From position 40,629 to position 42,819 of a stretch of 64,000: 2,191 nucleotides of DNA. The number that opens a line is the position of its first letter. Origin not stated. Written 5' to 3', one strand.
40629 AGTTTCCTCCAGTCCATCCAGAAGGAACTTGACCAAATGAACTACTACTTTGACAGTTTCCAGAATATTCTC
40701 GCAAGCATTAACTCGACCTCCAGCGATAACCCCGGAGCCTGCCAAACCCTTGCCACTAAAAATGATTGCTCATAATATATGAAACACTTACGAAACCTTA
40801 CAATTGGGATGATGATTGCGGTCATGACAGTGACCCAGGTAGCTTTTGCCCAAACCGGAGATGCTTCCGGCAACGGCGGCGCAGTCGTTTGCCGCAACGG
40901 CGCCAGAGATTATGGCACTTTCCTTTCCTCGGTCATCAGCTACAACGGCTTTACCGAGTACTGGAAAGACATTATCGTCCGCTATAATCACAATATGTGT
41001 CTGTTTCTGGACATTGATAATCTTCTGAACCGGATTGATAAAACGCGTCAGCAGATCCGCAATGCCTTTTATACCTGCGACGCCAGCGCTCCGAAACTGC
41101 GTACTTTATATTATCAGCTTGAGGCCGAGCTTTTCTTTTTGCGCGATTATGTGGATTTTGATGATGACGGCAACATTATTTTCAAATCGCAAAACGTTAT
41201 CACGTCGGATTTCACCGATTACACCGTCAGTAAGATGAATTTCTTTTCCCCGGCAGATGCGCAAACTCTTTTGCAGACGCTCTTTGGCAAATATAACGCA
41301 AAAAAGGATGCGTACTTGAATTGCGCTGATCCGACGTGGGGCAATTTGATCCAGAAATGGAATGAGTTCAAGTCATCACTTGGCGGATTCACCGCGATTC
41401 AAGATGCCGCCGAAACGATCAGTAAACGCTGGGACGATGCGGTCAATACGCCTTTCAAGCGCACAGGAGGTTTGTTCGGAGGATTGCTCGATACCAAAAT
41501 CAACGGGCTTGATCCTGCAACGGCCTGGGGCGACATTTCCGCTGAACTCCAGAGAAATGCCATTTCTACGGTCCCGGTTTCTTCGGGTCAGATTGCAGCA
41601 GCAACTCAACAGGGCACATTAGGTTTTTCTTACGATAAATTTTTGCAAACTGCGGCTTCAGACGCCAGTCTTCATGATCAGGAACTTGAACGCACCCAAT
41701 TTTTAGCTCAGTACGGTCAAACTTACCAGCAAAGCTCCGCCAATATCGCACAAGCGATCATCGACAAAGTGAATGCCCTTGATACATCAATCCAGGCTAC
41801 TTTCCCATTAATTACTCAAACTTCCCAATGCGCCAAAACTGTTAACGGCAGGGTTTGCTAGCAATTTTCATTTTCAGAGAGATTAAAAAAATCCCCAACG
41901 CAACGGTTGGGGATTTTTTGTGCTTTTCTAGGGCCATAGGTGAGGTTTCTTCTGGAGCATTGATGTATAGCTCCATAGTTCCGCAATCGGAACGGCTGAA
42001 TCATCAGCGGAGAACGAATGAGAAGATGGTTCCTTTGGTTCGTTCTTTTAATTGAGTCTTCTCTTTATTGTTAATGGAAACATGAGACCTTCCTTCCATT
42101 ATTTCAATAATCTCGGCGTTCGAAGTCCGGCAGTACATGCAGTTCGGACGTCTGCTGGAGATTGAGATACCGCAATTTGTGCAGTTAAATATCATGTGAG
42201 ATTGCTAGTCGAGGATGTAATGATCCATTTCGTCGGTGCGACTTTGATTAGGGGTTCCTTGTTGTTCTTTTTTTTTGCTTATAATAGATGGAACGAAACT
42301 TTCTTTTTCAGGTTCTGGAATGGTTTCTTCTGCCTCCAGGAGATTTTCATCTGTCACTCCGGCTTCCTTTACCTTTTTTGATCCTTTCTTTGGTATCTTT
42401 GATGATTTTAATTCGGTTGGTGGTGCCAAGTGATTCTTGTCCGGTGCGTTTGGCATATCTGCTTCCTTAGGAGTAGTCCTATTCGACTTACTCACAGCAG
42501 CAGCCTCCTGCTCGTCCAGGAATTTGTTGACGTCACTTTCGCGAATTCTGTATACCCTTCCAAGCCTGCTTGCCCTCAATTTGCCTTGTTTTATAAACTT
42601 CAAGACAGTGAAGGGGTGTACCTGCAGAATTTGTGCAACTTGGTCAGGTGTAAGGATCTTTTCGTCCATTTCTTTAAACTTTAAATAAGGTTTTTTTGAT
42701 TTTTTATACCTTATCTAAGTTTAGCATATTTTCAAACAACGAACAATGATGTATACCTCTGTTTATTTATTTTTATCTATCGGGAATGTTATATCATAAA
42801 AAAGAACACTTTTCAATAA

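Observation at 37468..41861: Four-gene cassette of secreted orphan proteins sharing signal-peptide style and a C-terminal Cys tail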

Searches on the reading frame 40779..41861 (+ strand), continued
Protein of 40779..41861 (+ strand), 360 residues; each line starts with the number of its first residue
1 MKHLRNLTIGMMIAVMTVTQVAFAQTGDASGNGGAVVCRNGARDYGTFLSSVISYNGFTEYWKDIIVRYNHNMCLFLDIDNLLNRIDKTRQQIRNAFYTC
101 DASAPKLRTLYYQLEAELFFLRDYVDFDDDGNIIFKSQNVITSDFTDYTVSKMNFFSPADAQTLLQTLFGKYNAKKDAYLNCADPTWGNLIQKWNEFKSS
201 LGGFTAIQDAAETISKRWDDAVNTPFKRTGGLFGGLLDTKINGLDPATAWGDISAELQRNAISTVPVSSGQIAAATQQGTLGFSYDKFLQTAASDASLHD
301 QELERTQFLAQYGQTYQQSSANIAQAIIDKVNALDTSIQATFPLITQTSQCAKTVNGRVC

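Call 71: find_encoding_contigs(protein=P0152, flank=10000, max_places=2)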
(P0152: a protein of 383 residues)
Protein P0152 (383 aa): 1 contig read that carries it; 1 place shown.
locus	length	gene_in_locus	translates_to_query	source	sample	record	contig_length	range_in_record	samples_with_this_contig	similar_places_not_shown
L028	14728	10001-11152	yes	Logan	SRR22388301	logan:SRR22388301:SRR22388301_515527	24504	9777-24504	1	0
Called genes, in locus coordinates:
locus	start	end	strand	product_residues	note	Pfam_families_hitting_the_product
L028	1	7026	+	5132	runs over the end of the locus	PF13180:PDZ_2 (faint), PF02369:Big_1 (faint), PF09134:Invasin_D3 (faint), PF18565:Glyco_hydro2_C5 (faint), PF00395:SLH, PF13517:FG-GAP_3 (weak), PF00395:SLH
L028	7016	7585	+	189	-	-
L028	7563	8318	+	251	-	-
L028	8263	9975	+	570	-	-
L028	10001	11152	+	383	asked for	-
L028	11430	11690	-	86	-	PF12728:HTH_17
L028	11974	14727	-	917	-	?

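Call 72: find_encoding_contigs(protein=P0268, flank=10000, max_places=2)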
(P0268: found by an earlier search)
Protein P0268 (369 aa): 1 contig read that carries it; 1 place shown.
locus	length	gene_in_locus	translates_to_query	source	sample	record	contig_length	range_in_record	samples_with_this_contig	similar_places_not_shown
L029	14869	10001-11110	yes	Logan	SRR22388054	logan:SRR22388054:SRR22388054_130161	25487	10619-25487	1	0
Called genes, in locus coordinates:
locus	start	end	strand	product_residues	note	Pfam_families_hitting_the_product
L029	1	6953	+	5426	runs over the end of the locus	PF18565:Glyco_hydro2_C5 (faint), PF00395:SLH, PF18884:TSP3_bac (weak), PF13517:FG-GAP_3 (weak)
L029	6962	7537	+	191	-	-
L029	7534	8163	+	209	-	-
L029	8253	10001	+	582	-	-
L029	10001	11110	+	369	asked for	-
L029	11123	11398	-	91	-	-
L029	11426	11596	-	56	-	PF12728:HTH_17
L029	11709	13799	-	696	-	PF05226:CHASE2, PF00211:Guanylate_cyc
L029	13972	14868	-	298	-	?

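Call 73: find_encoding_contigs(protein=P0222, flank=10000, max_places=2)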
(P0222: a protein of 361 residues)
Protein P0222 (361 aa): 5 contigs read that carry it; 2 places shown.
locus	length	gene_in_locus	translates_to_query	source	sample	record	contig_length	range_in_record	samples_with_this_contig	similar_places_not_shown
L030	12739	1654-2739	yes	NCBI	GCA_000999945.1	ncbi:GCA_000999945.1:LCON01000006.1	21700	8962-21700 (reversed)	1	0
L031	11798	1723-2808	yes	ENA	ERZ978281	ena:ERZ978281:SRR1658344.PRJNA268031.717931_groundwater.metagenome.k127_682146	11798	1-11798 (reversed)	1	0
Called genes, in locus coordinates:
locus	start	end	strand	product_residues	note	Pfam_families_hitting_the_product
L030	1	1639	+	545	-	?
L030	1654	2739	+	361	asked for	-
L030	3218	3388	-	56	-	PF12728:HTH_17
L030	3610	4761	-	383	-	PF00924:MS_channel_2nd, PF21082:MS_channel_3rd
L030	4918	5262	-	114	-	-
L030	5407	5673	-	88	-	-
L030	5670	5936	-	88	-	PF02604:PhdYeFM_antitox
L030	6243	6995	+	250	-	PF01145:Band_7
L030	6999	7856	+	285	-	PF08501:Shikimate_dh_N, PF01488:Shikimate_DH (weak), PF18317:SDH_C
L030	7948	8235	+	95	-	-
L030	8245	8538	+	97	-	PF05016:ParE_toxin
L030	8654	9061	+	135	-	-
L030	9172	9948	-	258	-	-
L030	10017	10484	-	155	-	PF01252:Peptidase_A8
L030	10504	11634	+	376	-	PF01098:FTSW_RODA_SPOVE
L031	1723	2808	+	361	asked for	-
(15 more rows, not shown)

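Call 76: list_cluster_members(proteins=[P0174, P0189, P0191, P0192, P0200, P0173, P0194, P0210, P0234, P0204])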
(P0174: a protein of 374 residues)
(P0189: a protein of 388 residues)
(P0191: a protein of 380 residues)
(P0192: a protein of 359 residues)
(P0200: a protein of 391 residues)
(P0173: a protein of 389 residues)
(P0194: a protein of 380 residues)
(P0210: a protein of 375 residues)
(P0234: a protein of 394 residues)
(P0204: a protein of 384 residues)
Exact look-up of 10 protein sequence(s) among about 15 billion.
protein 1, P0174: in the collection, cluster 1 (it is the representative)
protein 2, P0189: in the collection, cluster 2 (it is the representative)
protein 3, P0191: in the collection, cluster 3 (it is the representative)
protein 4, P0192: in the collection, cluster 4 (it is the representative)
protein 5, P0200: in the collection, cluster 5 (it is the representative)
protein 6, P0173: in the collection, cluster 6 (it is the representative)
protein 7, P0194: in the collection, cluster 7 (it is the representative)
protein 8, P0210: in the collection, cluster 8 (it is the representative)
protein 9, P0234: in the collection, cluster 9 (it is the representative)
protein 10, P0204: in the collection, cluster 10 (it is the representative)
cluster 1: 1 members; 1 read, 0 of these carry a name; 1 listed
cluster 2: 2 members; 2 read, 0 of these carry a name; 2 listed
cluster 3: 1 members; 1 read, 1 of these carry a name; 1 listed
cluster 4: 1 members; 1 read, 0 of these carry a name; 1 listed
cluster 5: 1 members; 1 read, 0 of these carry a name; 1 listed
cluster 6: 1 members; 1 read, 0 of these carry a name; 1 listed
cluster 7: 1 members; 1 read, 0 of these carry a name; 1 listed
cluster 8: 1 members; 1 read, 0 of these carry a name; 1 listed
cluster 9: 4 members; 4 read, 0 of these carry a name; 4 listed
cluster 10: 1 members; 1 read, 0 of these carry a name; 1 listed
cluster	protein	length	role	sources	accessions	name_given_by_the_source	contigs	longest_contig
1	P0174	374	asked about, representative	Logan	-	-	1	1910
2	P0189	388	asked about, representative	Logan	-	-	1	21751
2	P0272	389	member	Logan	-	-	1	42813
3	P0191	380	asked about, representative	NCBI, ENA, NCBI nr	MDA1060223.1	MAG: hypothetical protein O3B47_00320 [bacterium] | hypothetical protein [bacterium]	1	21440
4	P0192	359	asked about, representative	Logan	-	-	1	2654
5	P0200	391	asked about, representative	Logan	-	-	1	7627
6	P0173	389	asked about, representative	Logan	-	-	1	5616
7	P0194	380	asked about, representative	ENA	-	-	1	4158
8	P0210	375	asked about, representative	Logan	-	-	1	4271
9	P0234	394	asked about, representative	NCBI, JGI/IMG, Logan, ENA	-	-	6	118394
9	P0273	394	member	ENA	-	-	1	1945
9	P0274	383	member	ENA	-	-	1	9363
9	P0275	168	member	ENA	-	-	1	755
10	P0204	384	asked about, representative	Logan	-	-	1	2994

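Call 77: find_encoding_contigs(protein=P0272, flank=10000, max_places=1)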
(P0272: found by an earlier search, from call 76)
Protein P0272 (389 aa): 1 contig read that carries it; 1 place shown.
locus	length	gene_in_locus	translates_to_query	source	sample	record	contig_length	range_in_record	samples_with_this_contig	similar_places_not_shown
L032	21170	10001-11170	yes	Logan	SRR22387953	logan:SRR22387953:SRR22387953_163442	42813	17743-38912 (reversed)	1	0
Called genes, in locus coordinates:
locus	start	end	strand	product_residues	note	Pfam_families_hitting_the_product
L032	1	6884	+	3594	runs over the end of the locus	?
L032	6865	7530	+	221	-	-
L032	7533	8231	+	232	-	-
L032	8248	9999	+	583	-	-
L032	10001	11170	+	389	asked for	-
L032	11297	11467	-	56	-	-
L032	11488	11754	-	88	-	PF12728:HTH_17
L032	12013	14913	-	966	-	PF00005:ABC_tran (faint), PF02463:SMC_N (faint), PF03193:RsgA_GTPase (faint), PF13175:AAA_15 (faint), PF13191:AAA_16 (faint), PF13304:AAA_21 (faint), PF17760:UvrA_inter, PF17755:UvrA_DNA-bind, +3 more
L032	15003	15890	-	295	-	PF13367:PrsW-protease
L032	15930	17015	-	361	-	PF02463:SMC_N, PF13175:AAA_15, PF13476:AAA_23, PF13514:AAA_27 (weak), PF13304:AAA_21 (weak)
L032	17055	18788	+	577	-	PF07973:tRNA_SAD, PF00587:tRNA-synt_2b, PF03129:HGTP_anticodon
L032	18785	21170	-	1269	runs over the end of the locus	-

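Call 78: find_encoding_contigs(protein=P0191, flank=10000, max_places=1)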
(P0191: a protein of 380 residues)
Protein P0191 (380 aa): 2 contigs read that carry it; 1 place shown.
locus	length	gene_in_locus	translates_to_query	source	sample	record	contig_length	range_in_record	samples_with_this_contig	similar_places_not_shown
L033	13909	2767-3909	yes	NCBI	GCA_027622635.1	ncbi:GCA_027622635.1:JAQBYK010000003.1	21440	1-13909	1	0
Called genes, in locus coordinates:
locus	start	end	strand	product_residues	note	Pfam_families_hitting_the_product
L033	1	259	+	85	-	?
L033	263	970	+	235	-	-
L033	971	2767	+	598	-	-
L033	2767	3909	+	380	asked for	-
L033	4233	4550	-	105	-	PF12728:HTH_17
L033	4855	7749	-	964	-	PF00005:ABC_tran (faint), PF02463:SMC_N (faint), PF03193:RsgA_GTPase (faint), PF13304:AAA_21 (faint), PF13555:AAA_29 (faint), PF20703:nSTAND1 (faint), PF17760:UvrA_inter, PF17755:UvrA_DNA-bind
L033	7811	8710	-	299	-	PF13367:PrsW-protease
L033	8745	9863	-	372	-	PF02463:SMC_N, PF13175:AAA_15, PF13476:AAA_23, PF13514:AAA_27, PF13555:AAA_29 (weak), PF13304:AAA_21 (weak)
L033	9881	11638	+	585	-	PF07973:tRNA_SAD, PF00587:tRNA-synt_2b, PF03129:HGTP_anticodon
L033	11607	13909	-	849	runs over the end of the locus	-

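Call 79: find_encoding_contigs(protein=P0234, flank=10000, max_places=1)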
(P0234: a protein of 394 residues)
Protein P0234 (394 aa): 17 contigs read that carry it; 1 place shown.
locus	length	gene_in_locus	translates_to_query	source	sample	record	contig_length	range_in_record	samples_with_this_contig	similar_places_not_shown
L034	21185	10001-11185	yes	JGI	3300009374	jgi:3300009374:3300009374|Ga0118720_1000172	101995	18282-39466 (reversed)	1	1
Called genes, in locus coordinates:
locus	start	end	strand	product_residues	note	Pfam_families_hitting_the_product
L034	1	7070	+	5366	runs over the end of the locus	PF09134:Invasin_D3 (faint), PF18565:Glyco_hydro2_C5 (faint), PF00395:SLH, PF18884:TSP3_bac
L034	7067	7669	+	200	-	-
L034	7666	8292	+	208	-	-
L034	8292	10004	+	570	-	-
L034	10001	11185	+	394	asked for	-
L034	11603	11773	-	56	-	PF12728:HTH_17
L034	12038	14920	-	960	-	PF00005:ABC_tran (faint), PF02463:SMC_N (faint), PF03193:RsgA_GTPase (faint), PF13191:AAA_16 (faint), PF13304:AAA_21 (faint), PF13555:AAA_29 (faint), PF17760:UvrA_inter, PF17755:UvrA_DNA-bind, +2 more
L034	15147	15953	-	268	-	-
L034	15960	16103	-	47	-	-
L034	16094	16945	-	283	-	PF13367:PrsW-protease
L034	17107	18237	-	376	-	PF02463:SMC_N, PF11398:DUF2813 (weak), PF13175:AAA_15, PF13514:AAA_27 (weak), PF13476:AAA_23, PF13304:AAA_21 (weak)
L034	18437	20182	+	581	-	PF07973:tRNA_SAD, PF00587:tRNA-synt_2b, PF03129:HGTP_anticodon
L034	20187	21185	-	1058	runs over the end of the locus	-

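Call 90: list_cluster_members(proteins=[P0215, P0232, P0233, P0247, P0156, P0251, P0153, P0257, P0158, P0140])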
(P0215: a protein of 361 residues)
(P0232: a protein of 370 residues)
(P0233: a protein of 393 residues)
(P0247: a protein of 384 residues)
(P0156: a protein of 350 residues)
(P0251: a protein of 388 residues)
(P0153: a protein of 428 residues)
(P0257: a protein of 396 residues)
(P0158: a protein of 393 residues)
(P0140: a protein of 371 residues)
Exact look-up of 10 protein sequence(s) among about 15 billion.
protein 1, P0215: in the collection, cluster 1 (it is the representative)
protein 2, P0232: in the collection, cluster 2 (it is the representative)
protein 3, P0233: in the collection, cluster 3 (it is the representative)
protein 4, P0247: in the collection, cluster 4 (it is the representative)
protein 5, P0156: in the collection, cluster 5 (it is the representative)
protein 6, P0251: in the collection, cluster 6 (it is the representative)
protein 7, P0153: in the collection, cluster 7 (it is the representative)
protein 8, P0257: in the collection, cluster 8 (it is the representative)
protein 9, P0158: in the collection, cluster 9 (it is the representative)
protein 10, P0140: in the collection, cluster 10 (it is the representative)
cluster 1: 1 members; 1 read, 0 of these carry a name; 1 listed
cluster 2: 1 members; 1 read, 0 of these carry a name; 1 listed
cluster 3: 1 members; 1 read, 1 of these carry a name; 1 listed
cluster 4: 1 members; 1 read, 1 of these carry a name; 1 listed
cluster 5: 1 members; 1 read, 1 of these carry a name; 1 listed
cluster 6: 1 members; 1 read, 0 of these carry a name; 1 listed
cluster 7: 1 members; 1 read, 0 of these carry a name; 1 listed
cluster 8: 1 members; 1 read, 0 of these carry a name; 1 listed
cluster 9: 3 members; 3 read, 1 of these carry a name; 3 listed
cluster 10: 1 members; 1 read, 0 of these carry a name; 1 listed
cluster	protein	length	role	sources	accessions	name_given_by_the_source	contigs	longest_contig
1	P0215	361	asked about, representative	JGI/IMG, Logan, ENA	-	-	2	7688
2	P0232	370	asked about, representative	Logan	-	-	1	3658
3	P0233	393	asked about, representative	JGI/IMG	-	hypothetical protein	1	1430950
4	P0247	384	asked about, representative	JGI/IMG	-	hypothetical protein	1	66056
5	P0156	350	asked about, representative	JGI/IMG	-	hypothetical protein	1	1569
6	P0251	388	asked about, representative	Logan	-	-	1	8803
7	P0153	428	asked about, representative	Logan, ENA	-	-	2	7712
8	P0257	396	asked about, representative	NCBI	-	-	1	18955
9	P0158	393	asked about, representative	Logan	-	-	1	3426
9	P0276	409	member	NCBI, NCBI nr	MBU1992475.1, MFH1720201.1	MAG: hypothetical protein ABH856_01160 [Patescibacteria group bacterium] | hypothetical protein [Patescibacteria group bacterium]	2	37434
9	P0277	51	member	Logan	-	-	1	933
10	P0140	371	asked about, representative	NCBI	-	-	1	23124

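Call 91: find_related_loci(query=A9, collection=metagenome_contigs, flank=6000)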
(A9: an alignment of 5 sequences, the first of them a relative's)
Query A9 (369 aa) in metagenome_contigs; peptide patterns used: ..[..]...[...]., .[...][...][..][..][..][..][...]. (x = any residue, [..] = any of these).
472 stretches matched a pattern; 1 encode a relative of the query (tblastn E <= 1e-3); 1 distinct loci.
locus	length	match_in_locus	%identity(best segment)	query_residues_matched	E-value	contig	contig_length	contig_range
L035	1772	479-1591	47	3-369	3e-119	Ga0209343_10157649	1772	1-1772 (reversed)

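Call 92: find_encoding_contigs(protein=P0233, flank=10000, max_places=1)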
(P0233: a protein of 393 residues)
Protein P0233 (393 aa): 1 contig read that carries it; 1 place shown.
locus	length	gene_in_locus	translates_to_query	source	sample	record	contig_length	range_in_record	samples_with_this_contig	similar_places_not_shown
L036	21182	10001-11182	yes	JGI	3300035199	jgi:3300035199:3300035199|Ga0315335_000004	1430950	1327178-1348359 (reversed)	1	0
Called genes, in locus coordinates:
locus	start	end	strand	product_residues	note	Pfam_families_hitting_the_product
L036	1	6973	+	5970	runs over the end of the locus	-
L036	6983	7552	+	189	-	-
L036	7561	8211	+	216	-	-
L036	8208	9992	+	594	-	-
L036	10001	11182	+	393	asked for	-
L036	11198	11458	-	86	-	-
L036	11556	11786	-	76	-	PF12728:HTH_17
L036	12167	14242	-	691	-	PF05226:CHASE2, PF00211:Guanylate_cyc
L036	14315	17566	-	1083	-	PF11617:Cu-binding_MopE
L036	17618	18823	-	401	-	-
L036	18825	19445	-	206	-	-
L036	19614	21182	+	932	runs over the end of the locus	PF11617:Cu-binding_MopE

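Call 93: find_encoding_contigs(protein=P0251, flank=10000, max_places=1)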
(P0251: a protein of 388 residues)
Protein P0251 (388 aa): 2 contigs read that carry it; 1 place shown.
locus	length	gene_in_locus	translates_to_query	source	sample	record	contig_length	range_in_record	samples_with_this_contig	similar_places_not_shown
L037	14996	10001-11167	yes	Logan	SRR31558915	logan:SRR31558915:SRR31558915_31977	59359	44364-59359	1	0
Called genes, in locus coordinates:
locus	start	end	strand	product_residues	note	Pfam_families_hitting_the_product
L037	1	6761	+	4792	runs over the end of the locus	PF13517:FG-GAP_3 (faint), PF18565:Glyco_hydro2_C5 (faint), PF09134:Invasin_D3 (weak), PF00395:SLH (weak)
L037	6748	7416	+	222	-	-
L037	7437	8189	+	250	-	-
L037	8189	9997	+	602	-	-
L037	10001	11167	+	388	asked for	-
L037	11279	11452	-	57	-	-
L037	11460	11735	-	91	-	PF12728:HTH_17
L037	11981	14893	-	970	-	PF00005:ABC_tran (faint), PF02463:SMC_N (faint), PF03193:RsgA_GTPase (faint), PF13175:AAA_15 (faint), PF13191:AAA_16 (faint), PF13304:AAA_21 (faint), PF17760:UvrA_inter, PF17755:UvrA_DNA-bind, +2 more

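Call 101: search_protein_families(library=phrogs, proteins=[window:40779-41858:+], max_evalue=0.01)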
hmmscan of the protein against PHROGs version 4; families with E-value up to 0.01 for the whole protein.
window:40779-41858:+ (360 aa): 0 families

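Call 102: search_protein_families(library=padloc, proteins=[window:40779-41858:+], max_evalue=0.01)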
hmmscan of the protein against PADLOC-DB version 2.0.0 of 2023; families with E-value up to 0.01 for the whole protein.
window:40779-41858:+ (360 aa): 0 families

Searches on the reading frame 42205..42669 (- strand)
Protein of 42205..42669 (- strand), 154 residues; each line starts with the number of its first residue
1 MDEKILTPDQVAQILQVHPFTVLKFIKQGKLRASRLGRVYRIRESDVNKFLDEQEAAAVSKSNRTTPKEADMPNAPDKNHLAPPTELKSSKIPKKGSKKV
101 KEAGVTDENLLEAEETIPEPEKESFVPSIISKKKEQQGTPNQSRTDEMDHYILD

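Call 5: search_protein_families(library=pfam, proteins=[window:42205-42669:-], max_evalue=0.01)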
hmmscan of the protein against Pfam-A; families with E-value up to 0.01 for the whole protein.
window:42205-42669:- (154 aa): 1 family
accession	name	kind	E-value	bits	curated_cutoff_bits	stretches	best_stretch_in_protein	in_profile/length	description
PF12728.13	HTH_17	-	1.1e-13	51.6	27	1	6-54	2-50/51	Helix-turn-helix domain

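Call 101: search_protein_families(library=phrogs, proteins=[window:42205-42666:-], max_evalue=0.01)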
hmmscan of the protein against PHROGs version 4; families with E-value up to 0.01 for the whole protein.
window:42205-42666:- (153 aa): 7 families
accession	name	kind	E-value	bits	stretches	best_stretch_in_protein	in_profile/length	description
phrog_66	-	integration and excision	2.2e-10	41.8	1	2-102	91-191/412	excisionase and transcriptional regulator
phrog_6401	-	DNA, RNA and nucleotide metabolism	2e-09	38.2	1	2-54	7-60/64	DNA binding protein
phrog_2907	-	integration and excision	7.2e-07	30.6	1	2-55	4-62/117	excisionase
phrog_1840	-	integration and excision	4.7e-06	28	1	6-73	8-72/90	excisionase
phrog_10045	-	DNA, RNA and nucleotide metabolism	0.00049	20.9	1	3-48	19-65/74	HTH DNA binding protein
phrog_57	-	head and packaging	0.0011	19.8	1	2-73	10-76/199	terminase small subunit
phrog_15534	-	DNA, RNA and nucleotide metabolism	0.0081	17.7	0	2-51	41-89/93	HTH DNA binding protein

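Call 102: search_protein_families(library=padloc, proteins=[window:42205-42666:-], max_evalue=0.01)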
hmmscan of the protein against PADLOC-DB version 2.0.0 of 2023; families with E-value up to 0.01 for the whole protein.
window:42205-42666:- (153 aa): 1 family
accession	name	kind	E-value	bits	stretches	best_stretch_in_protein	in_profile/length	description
PDLC04133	mad1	-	0.00062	18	1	2-57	3-58/60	mads_1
